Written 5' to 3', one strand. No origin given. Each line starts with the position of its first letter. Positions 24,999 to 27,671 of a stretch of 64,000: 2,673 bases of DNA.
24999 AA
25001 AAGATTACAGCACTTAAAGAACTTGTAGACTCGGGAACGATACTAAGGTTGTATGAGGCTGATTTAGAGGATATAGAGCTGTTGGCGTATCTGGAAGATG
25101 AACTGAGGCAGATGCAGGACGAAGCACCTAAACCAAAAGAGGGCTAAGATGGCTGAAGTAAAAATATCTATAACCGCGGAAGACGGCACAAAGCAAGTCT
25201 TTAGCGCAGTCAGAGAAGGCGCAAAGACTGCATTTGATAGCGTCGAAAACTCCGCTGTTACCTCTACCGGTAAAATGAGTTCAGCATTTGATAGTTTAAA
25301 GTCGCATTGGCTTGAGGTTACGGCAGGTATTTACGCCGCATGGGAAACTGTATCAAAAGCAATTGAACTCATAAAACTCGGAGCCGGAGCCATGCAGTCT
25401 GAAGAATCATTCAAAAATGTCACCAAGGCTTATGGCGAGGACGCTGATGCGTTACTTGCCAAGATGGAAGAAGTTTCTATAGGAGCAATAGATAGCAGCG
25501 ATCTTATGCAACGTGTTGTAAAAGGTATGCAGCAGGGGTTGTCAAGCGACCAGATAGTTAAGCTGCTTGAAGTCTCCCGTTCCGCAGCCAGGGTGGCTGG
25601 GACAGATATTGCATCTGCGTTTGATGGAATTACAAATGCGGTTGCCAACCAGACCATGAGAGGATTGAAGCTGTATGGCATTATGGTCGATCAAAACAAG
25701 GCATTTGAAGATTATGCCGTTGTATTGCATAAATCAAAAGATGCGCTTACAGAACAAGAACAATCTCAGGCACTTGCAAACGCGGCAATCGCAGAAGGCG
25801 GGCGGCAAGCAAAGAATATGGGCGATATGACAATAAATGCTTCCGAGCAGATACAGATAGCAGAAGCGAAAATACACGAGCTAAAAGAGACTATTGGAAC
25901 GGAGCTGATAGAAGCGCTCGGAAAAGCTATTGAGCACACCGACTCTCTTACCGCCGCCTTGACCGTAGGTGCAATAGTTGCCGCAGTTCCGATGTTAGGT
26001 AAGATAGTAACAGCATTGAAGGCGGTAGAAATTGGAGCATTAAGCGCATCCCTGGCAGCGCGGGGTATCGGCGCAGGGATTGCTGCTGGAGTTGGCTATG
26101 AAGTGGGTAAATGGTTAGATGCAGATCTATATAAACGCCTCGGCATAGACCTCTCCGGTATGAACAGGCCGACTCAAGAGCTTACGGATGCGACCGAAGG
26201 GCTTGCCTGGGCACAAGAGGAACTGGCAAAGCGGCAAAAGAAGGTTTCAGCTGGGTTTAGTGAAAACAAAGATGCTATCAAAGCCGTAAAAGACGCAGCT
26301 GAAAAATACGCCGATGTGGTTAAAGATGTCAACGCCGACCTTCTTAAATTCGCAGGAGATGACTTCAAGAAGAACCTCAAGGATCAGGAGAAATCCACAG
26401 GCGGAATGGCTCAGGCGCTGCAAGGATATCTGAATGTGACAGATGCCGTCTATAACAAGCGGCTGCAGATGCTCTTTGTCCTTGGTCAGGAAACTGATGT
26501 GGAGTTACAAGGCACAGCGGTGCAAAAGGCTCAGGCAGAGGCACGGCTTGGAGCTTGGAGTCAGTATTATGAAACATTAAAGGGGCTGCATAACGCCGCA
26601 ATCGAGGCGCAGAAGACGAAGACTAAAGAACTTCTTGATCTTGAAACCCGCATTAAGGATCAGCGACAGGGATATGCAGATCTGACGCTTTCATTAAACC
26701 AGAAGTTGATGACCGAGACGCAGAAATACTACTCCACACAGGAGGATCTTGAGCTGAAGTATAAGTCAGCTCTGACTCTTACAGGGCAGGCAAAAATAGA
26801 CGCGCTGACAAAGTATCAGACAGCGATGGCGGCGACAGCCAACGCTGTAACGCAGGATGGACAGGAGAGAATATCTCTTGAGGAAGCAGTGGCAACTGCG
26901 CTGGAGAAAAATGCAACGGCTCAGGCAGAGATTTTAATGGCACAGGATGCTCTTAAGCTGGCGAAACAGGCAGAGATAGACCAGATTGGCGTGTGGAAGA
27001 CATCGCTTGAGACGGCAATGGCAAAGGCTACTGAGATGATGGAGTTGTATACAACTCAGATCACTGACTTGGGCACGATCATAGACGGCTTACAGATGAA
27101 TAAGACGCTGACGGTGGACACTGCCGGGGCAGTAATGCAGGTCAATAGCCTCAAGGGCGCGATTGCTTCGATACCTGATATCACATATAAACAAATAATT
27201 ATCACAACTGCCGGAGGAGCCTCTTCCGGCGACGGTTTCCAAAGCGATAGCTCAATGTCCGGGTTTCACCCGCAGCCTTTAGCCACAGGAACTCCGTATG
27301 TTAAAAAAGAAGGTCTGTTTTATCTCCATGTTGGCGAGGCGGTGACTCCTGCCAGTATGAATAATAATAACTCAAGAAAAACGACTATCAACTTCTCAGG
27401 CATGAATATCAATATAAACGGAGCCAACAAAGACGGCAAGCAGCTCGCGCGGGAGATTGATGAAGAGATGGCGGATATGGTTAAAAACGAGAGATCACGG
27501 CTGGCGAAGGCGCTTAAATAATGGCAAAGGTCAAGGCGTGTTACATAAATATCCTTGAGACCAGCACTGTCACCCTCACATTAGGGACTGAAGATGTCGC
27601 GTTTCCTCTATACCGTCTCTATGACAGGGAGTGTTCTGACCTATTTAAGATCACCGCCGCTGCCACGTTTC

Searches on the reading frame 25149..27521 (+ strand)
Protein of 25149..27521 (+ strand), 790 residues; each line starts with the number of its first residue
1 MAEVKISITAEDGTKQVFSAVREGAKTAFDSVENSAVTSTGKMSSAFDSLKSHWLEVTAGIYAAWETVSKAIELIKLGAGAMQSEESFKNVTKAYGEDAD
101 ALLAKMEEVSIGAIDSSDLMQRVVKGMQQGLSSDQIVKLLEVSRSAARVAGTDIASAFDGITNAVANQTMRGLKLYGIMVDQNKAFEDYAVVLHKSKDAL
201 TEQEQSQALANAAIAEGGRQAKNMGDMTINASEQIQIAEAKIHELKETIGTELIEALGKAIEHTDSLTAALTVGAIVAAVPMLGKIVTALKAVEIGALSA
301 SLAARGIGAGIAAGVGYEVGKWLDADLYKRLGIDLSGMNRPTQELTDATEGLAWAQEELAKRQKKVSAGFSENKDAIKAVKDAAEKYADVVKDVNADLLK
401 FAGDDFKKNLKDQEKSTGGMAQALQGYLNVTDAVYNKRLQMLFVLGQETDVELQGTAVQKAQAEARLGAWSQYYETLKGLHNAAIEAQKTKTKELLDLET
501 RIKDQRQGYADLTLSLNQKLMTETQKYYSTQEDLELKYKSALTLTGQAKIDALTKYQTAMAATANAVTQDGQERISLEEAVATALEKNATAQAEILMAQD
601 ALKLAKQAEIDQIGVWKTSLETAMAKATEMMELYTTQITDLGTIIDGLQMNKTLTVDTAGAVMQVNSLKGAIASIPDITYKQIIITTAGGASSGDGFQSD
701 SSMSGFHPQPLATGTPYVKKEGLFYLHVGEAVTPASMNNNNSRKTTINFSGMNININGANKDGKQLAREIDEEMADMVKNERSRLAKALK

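Call 58: search_protein_families(library=phrogs, proteins=[window:25149-27521:+], max_evalue=0.00001)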
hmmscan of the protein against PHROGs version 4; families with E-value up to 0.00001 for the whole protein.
window:25149-27521:+ (790 aa): 1 family
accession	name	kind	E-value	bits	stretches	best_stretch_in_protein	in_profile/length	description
phrog_3779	-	tail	8e-07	28.5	1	69-655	200-772/1225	tail length tape measure protein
